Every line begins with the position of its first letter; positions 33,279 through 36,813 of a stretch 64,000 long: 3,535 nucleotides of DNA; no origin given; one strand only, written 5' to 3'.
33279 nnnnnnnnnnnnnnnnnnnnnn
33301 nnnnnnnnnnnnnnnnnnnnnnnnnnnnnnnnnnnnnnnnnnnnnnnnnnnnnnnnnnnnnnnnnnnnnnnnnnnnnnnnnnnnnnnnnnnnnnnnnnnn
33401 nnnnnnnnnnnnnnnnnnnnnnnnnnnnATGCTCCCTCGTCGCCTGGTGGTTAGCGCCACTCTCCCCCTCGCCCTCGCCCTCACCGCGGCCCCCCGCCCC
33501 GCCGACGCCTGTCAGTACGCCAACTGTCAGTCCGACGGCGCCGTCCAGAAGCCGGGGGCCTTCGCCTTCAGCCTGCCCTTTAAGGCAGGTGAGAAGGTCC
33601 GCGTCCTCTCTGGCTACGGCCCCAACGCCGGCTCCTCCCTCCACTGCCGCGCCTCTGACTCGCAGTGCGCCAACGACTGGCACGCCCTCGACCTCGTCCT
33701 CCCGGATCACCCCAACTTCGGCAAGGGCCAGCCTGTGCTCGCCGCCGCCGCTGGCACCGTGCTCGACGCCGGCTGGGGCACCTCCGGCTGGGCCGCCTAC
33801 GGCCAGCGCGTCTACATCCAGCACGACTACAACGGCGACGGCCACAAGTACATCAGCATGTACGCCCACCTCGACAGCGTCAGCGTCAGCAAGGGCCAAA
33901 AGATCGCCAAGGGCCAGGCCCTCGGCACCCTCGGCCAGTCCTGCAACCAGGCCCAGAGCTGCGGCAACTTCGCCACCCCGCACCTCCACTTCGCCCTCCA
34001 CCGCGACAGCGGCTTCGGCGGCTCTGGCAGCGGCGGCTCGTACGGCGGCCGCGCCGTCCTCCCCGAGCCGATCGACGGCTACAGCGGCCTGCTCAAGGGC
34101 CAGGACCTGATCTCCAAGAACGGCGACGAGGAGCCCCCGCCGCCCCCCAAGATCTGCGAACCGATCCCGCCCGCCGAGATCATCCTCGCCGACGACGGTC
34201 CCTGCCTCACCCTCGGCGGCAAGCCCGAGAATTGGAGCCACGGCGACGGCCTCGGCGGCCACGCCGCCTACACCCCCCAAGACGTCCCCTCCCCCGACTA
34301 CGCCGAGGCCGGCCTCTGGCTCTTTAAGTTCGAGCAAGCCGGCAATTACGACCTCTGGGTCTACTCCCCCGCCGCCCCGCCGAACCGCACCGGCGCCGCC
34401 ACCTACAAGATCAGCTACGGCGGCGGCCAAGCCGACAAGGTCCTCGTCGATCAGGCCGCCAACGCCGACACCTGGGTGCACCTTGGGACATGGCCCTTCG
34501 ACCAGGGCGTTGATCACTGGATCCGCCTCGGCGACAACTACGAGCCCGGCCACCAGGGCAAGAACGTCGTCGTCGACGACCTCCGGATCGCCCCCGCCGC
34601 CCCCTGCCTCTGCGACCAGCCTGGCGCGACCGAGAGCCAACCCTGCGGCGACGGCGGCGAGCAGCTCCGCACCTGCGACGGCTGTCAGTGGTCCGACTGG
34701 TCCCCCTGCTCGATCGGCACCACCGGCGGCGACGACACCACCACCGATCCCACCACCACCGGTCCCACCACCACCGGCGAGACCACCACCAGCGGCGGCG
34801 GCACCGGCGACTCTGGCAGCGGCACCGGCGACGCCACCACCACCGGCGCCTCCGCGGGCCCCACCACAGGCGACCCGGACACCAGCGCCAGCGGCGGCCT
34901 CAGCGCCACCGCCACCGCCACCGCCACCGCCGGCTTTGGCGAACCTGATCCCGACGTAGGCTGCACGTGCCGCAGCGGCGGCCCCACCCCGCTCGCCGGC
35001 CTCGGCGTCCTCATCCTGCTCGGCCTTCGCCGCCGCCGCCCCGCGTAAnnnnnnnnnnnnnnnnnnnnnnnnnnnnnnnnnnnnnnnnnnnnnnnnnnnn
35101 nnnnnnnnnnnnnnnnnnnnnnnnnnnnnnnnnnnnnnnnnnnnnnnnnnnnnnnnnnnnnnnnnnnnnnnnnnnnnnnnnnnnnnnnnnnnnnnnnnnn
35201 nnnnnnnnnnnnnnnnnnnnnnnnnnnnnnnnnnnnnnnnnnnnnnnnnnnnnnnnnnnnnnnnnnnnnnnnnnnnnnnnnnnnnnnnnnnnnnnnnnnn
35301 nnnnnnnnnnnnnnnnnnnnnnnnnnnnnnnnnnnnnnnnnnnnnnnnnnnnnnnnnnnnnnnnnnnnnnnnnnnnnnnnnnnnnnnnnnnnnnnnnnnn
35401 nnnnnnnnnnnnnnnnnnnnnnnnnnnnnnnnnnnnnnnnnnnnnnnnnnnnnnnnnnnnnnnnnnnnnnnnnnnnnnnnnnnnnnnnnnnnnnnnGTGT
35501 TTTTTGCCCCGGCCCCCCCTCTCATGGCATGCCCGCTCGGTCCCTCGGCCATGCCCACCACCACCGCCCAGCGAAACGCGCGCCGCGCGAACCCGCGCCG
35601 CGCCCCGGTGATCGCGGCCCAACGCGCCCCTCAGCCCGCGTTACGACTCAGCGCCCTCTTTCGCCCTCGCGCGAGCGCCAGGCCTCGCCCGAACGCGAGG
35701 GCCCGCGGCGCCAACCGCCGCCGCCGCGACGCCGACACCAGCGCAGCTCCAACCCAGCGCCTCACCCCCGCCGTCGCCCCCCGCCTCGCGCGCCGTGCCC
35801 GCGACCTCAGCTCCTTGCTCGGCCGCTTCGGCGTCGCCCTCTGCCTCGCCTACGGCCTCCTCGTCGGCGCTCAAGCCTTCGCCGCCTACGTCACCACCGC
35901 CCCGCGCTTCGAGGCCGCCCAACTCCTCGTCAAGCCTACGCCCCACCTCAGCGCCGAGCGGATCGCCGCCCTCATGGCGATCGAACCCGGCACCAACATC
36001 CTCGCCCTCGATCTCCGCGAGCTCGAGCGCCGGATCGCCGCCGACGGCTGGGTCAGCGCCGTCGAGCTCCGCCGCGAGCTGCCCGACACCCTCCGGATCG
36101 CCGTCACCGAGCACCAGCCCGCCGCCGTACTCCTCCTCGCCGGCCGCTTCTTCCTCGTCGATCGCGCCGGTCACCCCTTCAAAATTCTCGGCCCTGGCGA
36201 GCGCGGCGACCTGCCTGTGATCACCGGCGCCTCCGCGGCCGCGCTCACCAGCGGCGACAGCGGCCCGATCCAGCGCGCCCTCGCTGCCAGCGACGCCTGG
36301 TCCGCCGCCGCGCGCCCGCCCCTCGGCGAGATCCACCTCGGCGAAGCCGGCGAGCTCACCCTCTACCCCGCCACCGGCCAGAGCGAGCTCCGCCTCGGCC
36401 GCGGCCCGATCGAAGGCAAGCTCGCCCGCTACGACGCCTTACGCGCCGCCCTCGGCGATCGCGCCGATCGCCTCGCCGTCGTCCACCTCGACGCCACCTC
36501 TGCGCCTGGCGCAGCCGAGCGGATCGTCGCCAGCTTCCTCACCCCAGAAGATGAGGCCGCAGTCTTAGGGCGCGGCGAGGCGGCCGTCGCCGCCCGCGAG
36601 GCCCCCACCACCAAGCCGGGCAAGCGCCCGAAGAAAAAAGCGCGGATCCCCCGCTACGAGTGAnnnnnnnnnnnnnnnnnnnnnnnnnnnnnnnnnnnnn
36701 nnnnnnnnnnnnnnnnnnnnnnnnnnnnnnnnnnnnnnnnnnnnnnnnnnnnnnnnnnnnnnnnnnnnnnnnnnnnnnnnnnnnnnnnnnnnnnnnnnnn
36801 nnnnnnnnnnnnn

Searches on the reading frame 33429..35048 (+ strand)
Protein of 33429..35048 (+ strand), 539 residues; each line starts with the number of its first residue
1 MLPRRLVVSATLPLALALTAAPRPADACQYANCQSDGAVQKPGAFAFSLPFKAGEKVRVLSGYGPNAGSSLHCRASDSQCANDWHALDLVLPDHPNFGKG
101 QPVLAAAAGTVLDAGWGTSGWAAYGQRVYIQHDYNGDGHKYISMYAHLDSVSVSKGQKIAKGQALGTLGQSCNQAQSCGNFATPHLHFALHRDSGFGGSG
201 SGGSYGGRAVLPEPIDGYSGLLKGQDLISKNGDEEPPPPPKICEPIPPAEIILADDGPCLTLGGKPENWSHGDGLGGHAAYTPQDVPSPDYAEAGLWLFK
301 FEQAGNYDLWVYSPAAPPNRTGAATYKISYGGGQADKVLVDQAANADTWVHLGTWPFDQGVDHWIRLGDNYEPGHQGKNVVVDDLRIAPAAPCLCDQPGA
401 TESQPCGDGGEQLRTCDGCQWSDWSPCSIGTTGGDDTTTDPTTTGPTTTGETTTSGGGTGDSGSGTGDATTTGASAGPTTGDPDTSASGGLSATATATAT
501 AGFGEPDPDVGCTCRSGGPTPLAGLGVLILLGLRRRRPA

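Call 59: search_protein_families(library=pfam, proteins=[window:33429-35048:+], max_evalue=0.001)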
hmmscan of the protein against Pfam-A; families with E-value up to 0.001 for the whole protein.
window:33429-35048:+ (539 aa): 2 families
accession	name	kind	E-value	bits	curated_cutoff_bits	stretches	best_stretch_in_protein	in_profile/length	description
PF01551.29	Peptidase_M23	-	7.1e-20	71.4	28.7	1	99-193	12-90/96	Peptidase family M23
PF25275.1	Golvesin_C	-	1.6e-13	51.3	31.6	1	292-387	40-130/132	Golvesin C-terminal domain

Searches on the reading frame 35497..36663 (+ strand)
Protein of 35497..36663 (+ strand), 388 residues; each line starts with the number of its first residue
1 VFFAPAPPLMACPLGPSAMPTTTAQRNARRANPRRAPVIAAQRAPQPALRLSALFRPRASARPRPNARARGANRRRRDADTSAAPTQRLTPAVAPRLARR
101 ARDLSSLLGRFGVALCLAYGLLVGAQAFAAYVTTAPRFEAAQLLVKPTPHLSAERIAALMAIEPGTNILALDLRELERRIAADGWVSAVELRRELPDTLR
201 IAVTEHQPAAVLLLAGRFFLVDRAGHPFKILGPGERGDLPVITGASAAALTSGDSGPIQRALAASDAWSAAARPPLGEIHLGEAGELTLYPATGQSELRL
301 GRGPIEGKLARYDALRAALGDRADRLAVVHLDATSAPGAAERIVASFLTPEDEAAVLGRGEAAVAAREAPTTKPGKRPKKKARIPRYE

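Call 60: search_protein_families(library=pfam, proteins=[window:35497-36663:+], max_evalue=0.001)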
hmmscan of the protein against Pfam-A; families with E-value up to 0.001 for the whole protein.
window:35497-36663:+ (388 aa): 2 families
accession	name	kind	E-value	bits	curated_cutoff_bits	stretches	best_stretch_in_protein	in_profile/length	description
PF08478.15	POTRA_1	-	6.9e-14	52.3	23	1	142-206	5-69/69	POTRA domain, FtsQ-type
PF03799.20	FtsQ_DivIB_C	-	2.1e-08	35.4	21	1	216-329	7-111/114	Cell division protein FtsQ/DivIB, C-terminal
